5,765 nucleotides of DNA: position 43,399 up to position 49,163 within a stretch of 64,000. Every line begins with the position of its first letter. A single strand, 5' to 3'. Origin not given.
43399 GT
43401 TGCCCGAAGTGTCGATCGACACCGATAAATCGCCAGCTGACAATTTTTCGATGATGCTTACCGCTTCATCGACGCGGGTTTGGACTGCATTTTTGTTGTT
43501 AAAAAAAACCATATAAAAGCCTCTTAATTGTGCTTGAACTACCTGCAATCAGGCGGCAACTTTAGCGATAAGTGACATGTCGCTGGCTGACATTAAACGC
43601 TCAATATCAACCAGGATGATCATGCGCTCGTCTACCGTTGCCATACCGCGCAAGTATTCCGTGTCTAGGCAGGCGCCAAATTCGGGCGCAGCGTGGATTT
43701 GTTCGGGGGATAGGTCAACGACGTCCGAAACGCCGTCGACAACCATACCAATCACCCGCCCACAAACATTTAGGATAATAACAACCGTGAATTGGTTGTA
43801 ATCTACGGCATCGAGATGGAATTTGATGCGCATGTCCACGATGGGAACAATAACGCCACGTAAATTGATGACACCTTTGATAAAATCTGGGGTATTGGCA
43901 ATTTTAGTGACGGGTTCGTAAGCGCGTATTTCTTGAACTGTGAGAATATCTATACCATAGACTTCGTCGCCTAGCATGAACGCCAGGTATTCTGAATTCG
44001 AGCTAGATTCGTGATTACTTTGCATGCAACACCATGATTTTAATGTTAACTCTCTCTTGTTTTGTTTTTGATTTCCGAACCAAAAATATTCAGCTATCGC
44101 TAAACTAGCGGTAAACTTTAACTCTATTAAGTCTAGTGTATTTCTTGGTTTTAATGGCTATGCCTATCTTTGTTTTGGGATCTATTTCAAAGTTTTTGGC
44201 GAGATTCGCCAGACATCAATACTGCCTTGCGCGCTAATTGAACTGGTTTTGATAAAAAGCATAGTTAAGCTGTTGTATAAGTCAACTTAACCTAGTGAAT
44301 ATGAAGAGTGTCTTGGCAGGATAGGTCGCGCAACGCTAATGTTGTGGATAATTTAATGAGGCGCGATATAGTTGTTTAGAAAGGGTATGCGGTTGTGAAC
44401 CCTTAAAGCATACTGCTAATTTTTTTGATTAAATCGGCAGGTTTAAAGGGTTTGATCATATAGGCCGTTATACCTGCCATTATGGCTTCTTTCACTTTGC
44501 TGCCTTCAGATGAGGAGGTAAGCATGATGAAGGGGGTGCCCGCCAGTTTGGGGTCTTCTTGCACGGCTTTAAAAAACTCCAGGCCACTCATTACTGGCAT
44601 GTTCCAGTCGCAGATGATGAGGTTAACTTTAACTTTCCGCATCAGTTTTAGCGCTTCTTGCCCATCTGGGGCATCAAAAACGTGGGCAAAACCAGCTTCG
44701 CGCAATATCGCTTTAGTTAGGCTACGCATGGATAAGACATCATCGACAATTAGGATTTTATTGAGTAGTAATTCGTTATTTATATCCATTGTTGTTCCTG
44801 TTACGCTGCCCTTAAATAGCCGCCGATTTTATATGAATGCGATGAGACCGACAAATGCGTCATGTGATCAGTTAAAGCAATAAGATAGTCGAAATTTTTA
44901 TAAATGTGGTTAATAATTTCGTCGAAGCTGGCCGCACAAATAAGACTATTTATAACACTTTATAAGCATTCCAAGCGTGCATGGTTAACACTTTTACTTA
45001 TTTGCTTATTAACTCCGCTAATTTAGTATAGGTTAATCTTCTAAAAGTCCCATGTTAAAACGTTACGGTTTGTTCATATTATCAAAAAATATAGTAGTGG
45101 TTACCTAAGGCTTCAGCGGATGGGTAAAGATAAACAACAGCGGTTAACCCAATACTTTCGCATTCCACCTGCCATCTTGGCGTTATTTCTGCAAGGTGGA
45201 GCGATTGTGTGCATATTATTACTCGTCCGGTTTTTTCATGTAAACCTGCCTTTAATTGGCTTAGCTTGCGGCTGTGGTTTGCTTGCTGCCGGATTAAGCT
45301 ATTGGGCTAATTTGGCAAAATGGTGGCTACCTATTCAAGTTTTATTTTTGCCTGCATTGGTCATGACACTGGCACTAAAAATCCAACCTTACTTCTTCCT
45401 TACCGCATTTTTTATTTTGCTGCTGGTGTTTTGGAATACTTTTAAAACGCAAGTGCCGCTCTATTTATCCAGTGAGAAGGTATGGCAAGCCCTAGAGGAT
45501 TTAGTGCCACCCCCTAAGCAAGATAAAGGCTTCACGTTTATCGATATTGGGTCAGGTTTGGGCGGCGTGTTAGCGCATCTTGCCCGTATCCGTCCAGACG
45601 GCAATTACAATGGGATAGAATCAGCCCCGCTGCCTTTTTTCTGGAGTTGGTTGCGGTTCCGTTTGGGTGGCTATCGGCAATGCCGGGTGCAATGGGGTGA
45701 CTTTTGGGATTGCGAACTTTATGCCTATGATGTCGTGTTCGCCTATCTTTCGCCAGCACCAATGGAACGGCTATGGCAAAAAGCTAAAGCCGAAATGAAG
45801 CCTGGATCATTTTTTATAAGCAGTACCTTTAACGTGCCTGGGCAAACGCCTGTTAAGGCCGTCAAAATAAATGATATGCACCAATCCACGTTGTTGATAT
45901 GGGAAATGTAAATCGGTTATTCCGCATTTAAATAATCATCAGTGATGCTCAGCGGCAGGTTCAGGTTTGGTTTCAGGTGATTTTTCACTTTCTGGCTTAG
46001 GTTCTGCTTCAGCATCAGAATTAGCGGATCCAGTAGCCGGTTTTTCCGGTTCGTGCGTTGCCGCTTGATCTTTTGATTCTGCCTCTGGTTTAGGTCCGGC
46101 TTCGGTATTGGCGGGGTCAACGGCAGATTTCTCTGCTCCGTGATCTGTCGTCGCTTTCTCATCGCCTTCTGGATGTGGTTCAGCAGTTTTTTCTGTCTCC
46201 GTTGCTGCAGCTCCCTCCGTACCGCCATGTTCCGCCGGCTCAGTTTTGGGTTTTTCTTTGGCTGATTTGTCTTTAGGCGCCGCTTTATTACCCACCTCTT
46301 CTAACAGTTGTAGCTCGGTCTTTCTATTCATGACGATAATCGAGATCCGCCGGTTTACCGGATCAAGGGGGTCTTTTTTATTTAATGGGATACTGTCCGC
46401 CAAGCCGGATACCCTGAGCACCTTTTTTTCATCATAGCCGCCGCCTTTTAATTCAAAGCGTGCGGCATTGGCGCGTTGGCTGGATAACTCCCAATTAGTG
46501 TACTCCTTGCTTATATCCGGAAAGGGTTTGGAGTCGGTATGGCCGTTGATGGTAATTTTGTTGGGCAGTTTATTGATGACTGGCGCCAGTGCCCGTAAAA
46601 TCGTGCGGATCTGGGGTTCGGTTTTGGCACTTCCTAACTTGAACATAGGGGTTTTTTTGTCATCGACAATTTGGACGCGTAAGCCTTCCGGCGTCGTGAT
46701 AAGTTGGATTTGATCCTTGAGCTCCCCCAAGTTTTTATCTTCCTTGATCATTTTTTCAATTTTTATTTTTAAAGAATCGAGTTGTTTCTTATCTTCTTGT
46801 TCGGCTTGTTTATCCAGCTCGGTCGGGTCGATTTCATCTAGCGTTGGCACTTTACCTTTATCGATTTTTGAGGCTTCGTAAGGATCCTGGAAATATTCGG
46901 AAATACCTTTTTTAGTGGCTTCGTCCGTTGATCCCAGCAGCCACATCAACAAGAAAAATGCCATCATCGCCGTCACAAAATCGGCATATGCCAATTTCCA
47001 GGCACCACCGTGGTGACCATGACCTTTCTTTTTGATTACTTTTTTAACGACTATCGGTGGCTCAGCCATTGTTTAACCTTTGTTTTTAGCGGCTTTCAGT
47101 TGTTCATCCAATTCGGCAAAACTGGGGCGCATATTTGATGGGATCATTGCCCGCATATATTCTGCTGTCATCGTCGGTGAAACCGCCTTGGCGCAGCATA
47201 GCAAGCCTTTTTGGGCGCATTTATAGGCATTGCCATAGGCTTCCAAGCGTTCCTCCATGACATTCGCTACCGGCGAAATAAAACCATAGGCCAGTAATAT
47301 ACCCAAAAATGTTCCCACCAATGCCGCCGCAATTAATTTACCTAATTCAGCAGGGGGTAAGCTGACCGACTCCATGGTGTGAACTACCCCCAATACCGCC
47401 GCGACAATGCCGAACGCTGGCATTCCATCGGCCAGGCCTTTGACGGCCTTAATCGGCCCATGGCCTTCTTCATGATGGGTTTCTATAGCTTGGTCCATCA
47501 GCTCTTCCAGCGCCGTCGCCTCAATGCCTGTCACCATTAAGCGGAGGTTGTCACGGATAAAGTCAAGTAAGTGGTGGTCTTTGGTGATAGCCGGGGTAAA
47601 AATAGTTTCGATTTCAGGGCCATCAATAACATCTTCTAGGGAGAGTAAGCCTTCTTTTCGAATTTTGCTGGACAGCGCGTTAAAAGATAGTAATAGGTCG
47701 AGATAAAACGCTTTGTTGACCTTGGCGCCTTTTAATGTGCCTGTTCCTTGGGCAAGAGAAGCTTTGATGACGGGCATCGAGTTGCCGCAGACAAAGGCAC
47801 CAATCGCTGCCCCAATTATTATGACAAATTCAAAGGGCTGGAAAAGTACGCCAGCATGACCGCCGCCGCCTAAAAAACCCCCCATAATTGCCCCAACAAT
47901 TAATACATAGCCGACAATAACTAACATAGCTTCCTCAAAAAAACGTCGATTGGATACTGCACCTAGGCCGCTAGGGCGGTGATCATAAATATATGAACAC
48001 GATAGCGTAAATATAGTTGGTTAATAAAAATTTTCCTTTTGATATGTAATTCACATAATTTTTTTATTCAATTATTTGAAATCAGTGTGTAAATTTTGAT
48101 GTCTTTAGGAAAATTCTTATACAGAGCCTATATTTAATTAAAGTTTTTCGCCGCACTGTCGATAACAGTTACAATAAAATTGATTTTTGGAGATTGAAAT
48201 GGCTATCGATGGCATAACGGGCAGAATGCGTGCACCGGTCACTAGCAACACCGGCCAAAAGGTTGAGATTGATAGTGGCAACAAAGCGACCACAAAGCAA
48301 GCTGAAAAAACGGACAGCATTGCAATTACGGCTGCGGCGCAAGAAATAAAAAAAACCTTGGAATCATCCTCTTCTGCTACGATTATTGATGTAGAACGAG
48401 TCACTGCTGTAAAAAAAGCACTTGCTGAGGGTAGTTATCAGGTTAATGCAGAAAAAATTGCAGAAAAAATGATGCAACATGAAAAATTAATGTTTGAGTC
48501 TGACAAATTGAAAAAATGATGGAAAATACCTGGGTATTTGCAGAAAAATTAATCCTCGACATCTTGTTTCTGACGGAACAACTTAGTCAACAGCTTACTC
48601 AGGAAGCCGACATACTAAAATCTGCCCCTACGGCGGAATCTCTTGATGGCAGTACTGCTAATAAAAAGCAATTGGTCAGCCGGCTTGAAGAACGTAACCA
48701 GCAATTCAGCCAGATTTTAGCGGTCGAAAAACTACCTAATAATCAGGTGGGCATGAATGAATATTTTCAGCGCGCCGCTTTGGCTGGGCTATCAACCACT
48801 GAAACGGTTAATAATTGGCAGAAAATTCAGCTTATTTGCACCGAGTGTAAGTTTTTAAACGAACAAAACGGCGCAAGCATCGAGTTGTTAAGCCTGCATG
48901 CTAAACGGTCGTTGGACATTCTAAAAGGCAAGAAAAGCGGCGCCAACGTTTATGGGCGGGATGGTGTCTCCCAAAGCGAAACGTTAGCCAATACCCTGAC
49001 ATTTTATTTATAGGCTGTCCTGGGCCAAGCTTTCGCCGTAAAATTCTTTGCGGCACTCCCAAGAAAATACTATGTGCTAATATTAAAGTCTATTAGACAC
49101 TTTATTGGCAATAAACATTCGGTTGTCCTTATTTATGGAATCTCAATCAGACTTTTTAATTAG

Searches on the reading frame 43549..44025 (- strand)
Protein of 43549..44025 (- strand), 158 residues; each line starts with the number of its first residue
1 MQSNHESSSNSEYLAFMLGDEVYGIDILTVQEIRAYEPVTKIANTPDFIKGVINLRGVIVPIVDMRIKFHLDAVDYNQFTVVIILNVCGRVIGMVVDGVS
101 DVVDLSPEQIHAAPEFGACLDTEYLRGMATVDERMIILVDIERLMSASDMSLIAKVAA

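Call 16: search_protein_families(library=pfam, proteins=[window:43549-44025:-], max_evalue=0.00001)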
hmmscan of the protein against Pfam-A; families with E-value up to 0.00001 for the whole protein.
window:43549-44025:- (158 aa): 1 family
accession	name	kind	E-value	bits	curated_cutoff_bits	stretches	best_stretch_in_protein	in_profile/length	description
PF01584.24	CheW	-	5.7e-39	133.3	23.5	1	12-147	1-136/138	CheW-like domain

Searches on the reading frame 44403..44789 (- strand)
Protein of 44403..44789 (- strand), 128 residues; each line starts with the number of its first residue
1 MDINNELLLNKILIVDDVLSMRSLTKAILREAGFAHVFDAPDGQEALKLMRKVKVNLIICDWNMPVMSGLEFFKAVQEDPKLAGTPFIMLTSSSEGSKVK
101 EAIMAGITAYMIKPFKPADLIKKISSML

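Call 36: search_protein_families(library=pfam, proteins=[window:44403-44789:-], max_evalue=0.001)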
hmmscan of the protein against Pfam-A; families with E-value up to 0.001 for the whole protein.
window:44403-44789:- (128 aa): 1 family
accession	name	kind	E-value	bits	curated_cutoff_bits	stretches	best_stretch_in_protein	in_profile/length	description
PF00072.30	Response_reg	-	2.5e-27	95.7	30.2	1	12-124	1-110/111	Response regulator receiver domain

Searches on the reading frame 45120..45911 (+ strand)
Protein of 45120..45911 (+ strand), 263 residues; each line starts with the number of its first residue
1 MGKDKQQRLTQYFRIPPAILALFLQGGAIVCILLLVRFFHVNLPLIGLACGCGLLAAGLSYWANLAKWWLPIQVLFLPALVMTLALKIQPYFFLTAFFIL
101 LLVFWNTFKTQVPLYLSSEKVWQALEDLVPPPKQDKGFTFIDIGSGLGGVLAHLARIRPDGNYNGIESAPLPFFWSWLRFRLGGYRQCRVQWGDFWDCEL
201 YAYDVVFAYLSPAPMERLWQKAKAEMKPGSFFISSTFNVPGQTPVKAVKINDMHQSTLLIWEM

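Call 16: search_protein_families(library=pfam, proteins=[window:45120-45911:+], max_evalue=0.00001)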
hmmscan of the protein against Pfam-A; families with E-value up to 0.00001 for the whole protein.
window:45120-45911:+ (263 aa): 0 families

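Call 61: search_protein_families(library=ncbifam, proteins=[window:45120-45911:+], max_evalue=0.001)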
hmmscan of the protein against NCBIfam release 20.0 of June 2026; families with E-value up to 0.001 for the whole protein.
window:45120-45911:+ (263 aa): 1 family
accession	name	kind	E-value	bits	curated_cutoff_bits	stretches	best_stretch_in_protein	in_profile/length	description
NF041081.1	prot_lys_mtase_Arch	equivalog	6.8e-05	23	200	1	188-254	62-128/142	protein-lysine N-methyltransferase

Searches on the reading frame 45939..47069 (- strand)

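Call 16: search_protein_families(library=pfam, proteins=[window:45939-47069:-], max_evalue=0.00001)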
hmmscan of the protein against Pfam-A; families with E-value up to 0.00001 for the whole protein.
window:45939-47069:- (376 aa): 2 families
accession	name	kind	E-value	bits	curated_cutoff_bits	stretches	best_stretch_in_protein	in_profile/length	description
PF13677.11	MotB_plug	-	1.3e-20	73.2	24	1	13-63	6-57/58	Membrane MotB of proton-channel complex MotA/MotB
PF00691.25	OmpA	-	5.9e-10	39.8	27.2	1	142-236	1-92/98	OmpA family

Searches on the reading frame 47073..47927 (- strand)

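Call 17: search_protein_families(library=pfam, proteins=[window:47073-47927:-], max_evalue=0.00001)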
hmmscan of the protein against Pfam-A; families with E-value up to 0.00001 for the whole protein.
window:47073-47927:- (284 aa): 2 families
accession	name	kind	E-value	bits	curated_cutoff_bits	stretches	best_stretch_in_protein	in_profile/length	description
PF20560.3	MotA_N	-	2e-27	95.7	27.3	1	4-93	1-91/91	Motility protein A N-terminal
PF01618.21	MotA_ExbB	-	3.6e-13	49.8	22.9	1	121-230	7-120/127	MotA/TolQ/ExbB proton channel family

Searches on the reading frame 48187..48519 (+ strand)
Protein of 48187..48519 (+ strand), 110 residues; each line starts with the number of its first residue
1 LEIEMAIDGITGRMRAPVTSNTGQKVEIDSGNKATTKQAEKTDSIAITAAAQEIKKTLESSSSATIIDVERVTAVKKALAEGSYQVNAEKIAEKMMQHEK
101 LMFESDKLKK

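Call 36: search_protein_families(library=pfam, proteins=[window:48187-48519:+], max_evalue=0.001)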
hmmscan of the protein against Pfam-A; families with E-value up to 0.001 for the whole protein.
window:48187-48519:+ (110 aa): 1 family
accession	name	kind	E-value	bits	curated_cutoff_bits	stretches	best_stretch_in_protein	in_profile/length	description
PF04316.19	FlgM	-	7e-14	52.2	25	1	43-97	1-55/55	Anti-sigma-28 factor, FlgM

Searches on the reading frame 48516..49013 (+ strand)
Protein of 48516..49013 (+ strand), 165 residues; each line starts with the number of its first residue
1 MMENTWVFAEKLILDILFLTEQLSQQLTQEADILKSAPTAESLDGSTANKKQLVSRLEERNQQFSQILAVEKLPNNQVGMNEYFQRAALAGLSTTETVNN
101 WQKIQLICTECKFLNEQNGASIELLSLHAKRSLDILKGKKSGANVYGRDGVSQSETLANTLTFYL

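Call 17: search_protein_families(library=pfam, proteins=[window:48516-49013:+], max_evalue=0.00001)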
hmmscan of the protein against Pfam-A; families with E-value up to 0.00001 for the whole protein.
window:48516-49013:+ (165 aa): 1 family
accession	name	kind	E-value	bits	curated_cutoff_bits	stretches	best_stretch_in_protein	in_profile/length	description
PF05130.17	FlgN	-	2e-16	61.1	30.5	1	17-151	14-144/147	FlgN protein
